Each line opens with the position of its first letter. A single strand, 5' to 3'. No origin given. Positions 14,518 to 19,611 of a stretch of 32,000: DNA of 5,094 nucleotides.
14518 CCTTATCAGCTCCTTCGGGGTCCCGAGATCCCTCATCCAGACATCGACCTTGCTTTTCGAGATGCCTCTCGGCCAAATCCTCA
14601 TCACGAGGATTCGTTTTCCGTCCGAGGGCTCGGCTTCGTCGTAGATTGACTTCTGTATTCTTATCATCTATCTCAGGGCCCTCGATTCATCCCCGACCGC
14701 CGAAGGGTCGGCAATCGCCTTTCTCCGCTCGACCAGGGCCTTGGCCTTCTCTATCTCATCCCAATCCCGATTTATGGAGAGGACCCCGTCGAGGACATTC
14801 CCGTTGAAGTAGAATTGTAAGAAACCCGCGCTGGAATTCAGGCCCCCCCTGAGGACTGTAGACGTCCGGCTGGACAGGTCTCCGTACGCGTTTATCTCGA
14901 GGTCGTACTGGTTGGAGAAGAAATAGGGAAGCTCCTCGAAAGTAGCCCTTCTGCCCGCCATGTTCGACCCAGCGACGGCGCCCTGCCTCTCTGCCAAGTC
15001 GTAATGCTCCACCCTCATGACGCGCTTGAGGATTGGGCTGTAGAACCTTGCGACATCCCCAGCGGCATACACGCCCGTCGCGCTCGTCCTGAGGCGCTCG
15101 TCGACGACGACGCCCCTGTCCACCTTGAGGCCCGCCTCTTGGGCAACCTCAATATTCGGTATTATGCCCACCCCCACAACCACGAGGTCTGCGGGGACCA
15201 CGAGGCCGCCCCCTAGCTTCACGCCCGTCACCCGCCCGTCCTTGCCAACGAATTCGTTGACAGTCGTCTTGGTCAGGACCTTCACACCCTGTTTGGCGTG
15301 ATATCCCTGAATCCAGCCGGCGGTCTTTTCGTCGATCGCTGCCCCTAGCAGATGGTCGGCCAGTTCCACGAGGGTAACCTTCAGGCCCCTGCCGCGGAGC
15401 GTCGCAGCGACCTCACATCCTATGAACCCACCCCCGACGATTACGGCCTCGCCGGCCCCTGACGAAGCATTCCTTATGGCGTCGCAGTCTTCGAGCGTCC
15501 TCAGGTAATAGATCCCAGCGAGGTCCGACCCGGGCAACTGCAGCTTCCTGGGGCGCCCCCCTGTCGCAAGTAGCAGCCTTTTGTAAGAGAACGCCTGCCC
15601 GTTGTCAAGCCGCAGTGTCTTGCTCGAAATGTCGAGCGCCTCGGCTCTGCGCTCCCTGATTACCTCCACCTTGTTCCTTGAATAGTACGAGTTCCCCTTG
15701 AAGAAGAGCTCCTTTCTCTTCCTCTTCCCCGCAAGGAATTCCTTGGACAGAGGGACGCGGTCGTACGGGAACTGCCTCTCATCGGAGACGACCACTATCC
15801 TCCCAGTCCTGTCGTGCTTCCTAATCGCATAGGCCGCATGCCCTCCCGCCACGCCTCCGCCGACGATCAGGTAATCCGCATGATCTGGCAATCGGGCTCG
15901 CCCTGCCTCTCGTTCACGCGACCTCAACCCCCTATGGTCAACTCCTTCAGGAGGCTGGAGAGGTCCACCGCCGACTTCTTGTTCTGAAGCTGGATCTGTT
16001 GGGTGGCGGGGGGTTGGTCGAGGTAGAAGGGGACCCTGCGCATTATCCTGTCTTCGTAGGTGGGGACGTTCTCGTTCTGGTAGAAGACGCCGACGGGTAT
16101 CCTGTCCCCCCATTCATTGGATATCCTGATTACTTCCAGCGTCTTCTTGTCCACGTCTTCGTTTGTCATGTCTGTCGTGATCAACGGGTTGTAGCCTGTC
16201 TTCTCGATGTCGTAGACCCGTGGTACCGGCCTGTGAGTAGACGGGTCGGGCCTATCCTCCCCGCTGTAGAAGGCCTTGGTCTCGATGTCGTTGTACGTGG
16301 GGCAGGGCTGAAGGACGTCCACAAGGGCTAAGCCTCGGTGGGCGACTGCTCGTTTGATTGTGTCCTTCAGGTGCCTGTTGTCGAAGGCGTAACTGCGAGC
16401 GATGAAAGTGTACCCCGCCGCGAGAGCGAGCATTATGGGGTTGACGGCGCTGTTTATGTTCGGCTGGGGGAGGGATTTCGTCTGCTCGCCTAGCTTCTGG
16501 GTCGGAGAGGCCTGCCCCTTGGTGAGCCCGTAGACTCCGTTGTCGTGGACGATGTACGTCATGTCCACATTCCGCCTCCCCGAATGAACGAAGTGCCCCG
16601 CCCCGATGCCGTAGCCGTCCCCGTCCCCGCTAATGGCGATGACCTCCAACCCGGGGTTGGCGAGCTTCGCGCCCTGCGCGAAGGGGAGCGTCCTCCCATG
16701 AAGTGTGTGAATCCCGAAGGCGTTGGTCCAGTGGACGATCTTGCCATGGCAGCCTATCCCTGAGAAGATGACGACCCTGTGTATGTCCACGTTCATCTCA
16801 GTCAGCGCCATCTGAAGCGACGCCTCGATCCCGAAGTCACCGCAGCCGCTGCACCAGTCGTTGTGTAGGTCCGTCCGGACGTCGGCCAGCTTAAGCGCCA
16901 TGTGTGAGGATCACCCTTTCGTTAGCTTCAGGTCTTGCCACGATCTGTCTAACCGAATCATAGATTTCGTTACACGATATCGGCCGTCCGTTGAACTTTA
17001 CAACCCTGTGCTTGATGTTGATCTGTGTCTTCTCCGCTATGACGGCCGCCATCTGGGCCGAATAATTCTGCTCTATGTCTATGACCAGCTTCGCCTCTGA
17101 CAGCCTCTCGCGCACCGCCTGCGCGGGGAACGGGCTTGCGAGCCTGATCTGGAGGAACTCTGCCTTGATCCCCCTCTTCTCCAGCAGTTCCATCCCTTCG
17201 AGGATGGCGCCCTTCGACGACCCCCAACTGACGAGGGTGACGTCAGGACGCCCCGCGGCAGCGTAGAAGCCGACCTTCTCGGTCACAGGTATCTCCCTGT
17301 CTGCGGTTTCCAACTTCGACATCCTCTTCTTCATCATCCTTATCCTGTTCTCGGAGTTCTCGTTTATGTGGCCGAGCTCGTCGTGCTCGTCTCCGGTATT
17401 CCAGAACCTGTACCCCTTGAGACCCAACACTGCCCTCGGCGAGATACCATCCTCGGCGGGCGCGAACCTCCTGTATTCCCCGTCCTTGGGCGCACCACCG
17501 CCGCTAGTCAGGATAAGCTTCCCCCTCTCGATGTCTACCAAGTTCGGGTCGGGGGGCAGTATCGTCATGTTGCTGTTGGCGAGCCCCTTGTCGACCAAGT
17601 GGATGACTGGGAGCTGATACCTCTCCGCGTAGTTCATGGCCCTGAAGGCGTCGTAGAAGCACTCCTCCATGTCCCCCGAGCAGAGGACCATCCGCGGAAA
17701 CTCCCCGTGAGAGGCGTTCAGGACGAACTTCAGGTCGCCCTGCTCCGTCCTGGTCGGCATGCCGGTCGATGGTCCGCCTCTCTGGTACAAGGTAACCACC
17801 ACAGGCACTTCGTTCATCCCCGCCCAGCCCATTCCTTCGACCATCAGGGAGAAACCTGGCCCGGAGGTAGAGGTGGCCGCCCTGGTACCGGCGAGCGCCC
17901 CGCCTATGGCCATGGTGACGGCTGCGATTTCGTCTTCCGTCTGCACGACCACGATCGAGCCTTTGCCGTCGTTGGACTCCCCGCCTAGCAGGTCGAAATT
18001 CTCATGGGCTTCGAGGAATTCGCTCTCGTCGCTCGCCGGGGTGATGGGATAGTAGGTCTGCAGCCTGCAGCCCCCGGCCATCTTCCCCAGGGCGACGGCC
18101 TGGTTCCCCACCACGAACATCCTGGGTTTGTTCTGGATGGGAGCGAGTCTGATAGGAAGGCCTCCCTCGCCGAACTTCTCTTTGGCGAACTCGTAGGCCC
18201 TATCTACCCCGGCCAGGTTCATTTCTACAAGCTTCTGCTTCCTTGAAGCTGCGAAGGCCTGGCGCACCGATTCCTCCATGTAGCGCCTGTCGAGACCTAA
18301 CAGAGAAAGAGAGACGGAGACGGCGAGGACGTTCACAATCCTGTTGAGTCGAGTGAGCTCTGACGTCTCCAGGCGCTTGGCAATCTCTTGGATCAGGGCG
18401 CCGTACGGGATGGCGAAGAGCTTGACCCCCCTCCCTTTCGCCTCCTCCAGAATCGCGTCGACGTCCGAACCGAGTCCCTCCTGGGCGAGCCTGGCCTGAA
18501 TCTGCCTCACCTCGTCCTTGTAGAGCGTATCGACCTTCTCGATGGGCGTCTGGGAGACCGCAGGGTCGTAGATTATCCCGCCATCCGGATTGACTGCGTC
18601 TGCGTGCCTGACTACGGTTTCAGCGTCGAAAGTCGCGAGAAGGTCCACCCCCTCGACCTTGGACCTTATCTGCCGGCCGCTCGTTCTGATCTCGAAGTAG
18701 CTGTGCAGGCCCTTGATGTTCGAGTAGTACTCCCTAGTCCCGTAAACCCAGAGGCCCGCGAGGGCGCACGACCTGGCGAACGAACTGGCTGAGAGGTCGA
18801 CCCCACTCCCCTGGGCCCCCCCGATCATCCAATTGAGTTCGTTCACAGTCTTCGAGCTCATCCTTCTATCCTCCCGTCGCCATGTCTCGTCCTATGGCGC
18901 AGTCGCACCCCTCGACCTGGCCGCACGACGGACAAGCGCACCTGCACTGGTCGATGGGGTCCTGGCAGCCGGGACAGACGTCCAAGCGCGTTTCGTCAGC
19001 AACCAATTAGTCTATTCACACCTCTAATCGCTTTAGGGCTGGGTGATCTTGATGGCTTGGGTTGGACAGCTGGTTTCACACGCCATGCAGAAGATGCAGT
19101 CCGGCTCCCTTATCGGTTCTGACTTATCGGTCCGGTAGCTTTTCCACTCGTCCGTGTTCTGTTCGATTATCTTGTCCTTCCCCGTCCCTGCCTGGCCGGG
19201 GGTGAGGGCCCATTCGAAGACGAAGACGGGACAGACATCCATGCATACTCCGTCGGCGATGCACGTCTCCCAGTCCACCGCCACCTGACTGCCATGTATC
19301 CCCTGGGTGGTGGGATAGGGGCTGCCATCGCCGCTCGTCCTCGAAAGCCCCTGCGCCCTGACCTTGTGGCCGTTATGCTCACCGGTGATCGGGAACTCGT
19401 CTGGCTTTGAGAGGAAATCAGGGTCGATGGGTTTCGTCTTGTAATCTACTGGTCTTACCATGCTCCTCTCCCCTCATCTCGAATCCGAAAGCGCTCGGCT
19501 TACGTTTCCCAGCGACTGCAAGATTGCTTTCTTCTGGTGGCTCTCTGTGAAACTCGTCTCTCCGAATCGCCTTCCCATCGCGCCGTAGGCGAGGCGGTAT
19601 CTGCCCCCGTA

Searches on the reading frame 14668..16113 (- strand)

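Call 10: search_protein_families(library=pfam, proteins=[window:14668-16113:-], max_evalue=0.01)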
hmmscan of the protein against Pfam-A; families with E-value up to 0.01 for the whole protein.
window:14668-16113:- (481 aa): 11 families
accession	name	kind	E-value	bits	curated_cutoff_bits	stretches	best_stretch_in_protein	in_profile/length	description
PF07992.20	Pyr_redox_2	-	3.5e-69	233.9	26.1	1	80-378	2-291/291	Pyridine nucleotide-disulphide oxidoreductase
PF00070.33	Pyr_redox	-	1.7e-20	73.7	22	1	223-300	2-79/82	Pyridine nucleotide-disulphide oxidoreductase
PF14759.12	Reductase_C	-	7.1e-11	42.9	25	1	397-481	1-82/85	Reductase C-terminal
PF13450.12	NAD_binding_8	-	4.2e-10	40.2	21.9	1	225-283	1-55/68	NAD(P)-binding Rossmann-like domain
PF01266.30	DAO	-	1.1e-08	35.5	27.9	1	223-270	2-48/353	FAD dependent oxidoreductase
PF00890.30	FAD_binding_2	-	7.7e-08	32.4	20.4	0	80-114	1-33/414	FAD binding domain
PF13738.12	Pyr_redox_3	-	1.3e-05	25.1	30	1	174-352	122-305/305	Pyridine nucleotide-disulphide oxidoreductase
PF03486.20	HI0933_like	-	0.00031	20.7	50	0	223-254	3-34/244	HI0933-like protein Rossmann domain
PF04820.20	Trp_halogenase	-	0.00066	19.1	21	0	82-112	3-35/458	Tryptophan halogenase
PF01262.27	AlaDh_PNT_C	-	0.0027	17.6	23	0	77-113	27-60/214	Alanine dehydrogenase/PNT, C-terminal domain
PF01134.28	GIDA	-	0.0035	16.9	22.1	0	224-251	3-30/391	Glucose inhibited division protein A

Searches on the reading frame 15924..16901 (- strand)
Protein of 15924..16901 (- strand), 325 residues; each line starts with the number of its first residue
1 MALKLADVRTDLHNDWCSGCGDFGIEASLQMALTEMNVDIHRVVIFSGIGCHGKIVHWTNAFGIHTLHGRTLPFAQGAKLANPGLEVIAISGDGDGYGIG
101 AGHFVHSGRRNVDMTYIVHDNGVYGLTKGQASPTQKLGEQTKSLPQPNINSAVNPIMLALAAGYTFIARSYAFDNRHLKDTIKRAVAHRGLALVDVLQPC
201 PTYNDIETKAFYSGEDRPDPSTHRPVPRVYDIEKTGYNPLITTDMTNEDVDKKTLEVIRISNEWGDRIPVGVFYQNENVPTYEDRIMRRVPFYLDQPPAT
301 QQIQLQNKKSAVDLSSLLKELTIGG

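Call 10: search_protein_families(library=pfam, proteins=[window:15924-16901:-], max_evalue=0.01)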
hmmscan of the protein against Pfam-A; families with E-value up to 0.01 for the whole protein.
window:15924-16901:- (325 aa): 2 families
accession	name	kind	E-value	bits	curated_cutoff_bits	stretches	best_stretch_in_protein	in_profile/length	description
PF02775.26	TPP_enzyme_C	-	9e-32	110.4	21.9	1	49-196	2-151/151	Thiamine pyrophosphate enzyme, C-terminal TPP binding domain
PF12367.13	PFO_beta_C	-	6.5e-13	49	24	1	228-286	16-61/66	Pyruvate ferredoxin oxidoreductase beta subunit C terminal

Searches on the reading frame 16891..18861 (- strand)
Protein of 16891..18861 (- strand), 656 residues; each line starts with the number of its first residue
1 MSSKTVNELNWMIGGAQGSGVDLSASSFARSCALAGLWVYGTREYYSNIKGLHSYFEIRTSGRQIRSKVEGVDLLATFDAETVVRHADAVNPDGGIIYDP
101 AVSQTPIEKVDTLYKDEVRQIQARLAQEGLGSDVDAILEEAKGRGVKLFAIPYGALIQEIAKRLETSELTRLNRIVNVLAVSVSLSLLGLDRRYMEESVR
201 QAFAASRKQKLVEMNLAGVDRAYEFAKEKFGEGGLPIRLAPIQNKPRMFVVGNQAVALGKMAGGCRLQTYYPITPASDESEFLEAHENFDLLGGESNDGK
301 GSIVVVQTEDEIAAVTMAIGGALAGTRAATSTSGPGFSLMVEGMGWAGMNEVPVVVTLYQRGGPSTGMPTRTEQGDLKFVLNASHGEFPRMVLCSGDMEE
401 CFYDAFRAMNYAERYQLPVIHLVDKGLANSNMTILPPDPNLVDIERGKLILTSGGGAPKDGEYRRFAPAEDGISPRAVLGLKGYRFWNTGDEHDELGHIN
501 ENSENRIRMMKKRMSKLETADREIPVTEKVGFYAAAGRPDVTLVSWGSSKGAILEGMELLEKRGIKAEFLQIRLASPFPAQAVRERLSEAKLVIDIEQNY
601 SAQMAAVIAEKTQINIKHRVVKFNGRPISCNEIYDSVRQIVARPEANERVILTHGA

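Call 10: search_protein_families(library=pfam, proteins=[window:16891-18861:-], max_evalue=0.01)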
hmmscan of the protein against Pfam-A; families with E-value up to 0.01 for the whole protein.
window:16891-18861:- (656 aa): 5 families
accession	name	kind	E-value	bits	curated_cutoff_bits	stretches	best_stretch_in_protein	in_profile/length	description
PF01855.24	POR_N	-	1.3e-57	195.6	27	1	259-511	2-230/231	Pyruvate flavodoxin/ferredoxin oxidoreductase, thiamine diP-bdg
PF01558.24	POR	-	1.2e-28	100.9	27.4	1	18-224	2-173/173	Pyruvate ferredoxin/flavodoxin oxidoreductase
PF17147.9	PFOR_II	-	6.3e-10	39.8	27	1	540-632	2-101/102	Pyruvate:ferredoxin oxidoreductase core domain II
PF02780.25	Transketolase_C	-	1.1e-06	29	25.9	1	538-625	9-101/124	Transketolase, C-terminal domain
PF02776.23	TPP_enzyme_N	-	8.7e-05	22.7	26.8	1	302-367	39-106/119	Thiamine pyrophosphate enzyme, N-terminal TPP binding domain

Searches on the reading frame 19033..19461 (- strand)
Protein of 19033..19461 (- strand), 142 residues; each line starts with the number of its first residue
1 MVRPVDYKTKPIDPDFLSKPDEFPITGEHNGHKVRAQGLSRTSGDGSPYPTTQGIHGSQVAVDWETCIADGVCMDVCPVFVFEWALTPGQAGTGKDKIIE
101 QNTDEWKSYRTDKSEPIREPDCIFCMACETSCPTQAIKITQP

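Call 11: search_protein_families(library=pfam, proteins=[window:19033-19461:-], max_evalue=0.01)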
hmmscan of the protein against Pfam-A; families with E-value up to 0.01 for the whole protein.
window:19033-19461:- (142 aa): 14 families
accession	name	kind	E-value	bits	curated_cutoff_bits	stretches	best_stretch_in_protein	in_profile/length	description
PF00037.32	Fer4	-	2.4e-11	43.4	21.1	2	121-138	7-24/24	4Fe-4S binding domain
PF12838.12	Fer4_7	-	2.4e-09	38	27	1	122-138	2-18/52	4Fe-4S dicluster domain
PF13187.11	Fer4_9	-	2.1e-07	31.3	27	1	110-137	34-52/52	4Fe-4S dicluster domain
PF13237.11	Fer4_10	-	6.9e-07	29.6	25.5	1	62-133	4-53/53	4Fe-4S dicluster domain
PF14697.11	Fer4_21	-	2.2e-06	28.1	35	0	117-138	3-27/59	4Fe-4S dicluster domain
PF12837.12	Fer4_6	-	9.7e-06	25.7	25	1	122-137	9-24/24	4Fe-4S binding domain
PF13484.11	Fer4_16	-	2.2e-05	25.6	30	1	67-134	2-65/66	4Fe-4S double cluster binding domain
PF13183.11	Fer4_8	-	0.00026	21.9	27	1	65-134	3-66/68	4Fe-4S dicluster domain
PF12800.12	Fer4_4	-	0.00027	21.5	24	0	122-134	4-16/17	4Fe-4S binding domain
PF12798.12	Fer4_3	-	0.00048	21.2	27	0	122-136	1-15/15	4Fe-4S binding domain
PF12797.12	Fer4_2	-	0.0016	18.7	24.5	0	60-79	3-22/22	4Fe-4S binding domain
PF13746.11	Fer4_18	-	0.0019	18.8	27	0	97-135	36-74/114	4Fe-4S dicluster domain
PF13534.11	Fer4_17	-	0.0046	17.9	22.2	0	67-134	2-58/61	4Fe-4S dicluster domain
PF25160.1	LdpA_Fe-S-bd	-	0.0089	16.2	27.6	0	127-138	8-19/49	LdpA Fe-S cluster-binding domain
